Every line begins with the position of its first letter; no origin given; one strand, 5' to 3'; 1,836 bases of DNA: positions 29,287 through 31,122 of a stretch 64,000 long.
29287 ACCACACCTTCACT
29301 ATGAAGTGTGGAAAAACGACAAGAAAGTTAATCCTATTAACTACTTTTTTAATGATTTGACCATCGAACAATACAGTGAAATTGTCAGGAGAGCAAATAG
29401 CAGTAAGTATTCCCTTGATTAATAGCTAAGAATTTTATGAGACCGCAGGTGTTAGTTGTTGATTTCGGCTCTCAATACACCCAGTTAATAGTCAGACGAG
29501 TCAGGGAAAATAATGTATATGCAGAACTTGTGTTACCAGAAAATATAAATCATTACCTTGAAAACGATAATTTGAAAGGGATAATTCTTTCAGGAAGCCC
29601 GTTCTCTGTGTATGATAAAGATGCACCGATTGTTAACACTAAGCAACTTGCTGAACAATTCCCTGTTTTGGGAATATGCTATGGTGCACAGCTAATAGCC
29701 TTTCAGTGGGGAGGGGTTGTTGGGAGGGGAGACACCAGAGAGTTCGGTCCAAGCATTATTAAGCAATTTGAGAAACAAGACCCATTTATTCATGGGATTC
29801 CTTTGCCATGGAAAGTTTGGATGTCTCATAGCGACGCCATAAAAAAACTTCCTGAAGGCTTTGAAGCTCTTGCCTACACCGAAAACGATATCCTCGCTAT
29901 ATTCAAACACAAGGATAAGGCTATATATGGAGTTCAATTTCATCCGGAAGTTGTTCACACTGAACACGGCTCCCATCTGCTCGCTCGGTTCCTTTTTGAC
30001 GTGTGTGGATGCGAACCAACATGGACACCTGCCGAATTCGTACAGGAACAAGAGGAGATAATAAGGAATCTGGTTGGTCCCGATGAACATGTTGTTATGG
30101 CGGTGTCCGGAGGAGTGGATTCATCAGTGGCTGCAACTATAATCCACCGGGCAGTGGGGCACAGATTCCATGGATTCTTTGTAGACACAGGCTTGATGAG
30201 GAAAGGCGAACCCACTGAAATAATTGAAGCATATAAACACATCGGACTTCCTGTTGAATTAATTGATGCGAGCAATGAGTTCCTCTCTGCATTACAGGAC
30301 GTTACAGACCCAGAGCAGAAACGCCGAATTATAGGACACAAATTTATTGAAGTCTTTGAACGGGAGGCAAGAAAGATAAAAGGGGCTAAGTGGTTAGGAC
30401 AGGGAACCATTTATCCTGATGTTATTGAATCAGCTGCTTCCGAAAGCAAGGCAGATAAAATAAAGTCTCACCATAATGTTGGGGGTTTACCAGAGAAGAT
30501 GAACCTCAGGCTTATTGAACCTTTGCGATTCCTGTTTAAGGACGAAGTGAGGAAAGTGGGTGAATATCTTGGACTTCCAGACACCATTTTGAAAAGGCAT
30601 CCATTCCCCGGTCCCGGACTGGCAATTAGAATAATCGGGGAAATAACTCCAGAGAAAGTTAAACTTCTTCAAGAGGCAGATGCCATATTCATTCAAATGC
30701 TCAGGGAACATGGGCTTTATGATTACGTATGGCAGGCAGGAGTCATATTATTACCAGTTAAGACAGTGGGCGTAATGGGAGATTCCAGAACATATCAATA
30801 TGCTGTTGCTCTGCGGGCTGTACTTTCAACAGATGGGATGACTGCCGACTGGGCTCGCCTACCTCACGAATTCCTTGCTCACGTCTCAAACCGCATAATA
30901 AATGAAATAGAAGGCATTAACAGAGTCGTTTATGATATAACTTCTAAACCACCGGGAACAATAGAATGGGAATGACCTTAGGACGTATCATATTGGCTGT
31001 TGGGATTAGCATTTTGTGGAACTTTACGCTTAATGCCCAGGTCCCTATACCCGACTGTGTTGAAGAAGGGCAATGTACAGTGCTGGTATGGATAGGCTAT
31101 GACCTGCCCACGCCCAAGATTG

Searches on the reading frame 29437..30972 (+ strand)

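Call 40: search_protein_families(library=pfam, proteins=[window:29437-30972:+])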
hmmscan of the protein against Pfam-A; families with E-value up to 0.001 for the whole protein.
window:29437-30972:+ (512 aa): 5 families
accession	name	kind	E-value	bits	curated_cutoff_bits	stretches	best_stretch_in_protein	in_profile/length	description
PF00958.27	GMP_synt_C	-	4.2e-43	145.7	27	1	421-511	2-92/92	GMP synthase C terminal domain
PF00117.34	GATase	-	8.7e-41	140.1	22.8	1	6-188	1-189/190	Glutamine amidotransferase class-I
PF07722.19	Peptidase_C26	-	2.4e-10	41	20.5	1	126-171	172-219/219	Peptidase C26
PF02540.23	NAD_synthase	-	2.4e-08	33.9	21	1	216-283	18-86/242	NAD synthase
PF03054.22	tRNA_Me_trans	-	0.00013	22.1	20.6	1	218-251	2-34/202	tRNA methyl transferase HUP domain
